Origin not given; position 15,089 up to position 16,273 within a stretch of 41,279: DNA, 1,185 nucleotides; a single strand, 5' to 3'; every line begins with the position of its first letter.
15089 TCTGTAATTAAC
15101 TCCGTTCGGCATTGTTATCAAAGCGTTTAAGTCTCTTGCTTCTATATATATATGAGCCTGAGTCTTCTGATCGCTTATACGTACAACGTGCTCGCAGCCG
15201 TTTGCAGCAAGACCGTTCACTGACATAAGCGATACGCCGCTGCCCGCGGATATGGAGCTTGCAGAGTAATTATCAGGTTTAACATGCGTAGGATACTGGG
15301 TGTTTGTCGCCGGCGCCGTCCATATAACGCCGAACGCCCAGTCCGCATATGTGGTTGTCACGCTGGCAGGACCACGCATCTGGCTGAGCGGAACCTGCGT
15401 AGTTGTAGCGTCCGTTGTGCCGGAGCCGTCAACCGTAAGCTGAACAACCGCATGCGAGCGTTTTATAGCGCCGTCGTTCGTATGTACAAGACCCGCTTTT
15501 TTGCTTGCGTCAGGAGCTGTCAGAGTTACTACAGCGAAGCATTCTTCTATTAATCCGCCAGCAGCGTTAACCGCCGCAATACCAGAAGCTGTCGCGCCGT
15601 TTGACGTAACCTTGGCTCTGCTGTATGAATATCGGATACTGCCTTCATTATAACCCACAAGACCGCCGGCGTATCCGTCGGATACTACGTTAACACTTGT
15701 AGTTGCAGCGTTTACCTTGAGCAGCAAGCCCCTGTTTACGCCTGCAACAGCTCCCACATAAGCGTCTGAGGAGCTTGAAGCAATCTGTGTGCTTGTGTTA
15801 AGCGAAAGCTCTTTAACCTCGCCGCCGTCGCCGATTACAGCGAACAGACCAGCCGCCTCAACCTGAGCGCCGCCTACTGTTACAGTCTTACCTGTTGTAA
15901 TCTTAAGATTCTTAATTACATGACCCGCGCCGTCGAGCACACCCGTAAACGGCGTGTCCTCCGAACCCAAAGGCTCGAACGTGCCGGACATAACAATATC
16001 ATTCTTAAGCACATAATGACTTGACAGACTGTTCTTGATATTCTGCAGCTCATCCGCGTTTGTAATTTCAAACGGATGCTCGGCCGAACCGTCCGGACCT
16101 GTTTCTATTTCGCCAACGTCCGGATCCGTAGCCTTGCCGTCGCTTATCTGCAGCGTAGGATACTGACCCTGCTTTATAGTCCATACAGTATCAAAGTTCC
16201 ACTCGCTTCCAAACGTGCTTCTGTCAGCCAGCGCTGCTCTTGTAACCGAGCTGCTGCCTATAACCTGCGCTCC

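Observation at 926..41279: One reading frame of >40.3 kb: a >13,450-residue surface giant with no recognisable catalytic domain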

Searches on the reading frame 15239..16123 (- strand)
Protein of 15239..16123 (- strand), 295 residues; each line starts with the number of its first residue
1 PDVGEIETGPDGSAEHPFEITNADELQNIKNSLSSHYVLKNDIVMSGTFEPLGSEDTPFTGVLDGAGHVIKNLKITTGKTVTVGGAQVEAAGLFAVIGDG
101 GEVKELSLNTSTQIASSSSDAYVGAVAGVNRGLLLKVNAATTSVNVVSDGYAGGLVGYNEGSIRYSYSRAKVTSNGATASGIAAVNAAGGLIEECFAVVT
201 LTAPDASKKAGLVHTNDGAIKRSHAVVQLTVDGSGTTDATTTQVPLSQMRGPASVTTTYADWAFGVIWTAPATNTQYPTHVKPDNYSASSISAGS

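Call 22: search_protein_families(library=pfam, proteins=[window:15239-16123:-], max_evalue=10)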
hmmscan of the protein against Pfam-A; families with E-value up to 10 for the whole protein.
seq(295 aa): 1 family
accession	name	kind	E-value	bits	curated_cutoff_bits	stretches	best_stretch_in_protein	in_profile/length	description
PF07581.17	Glug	-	0.00013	22.6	20.5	1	150-173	3-28/28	The GLUG motif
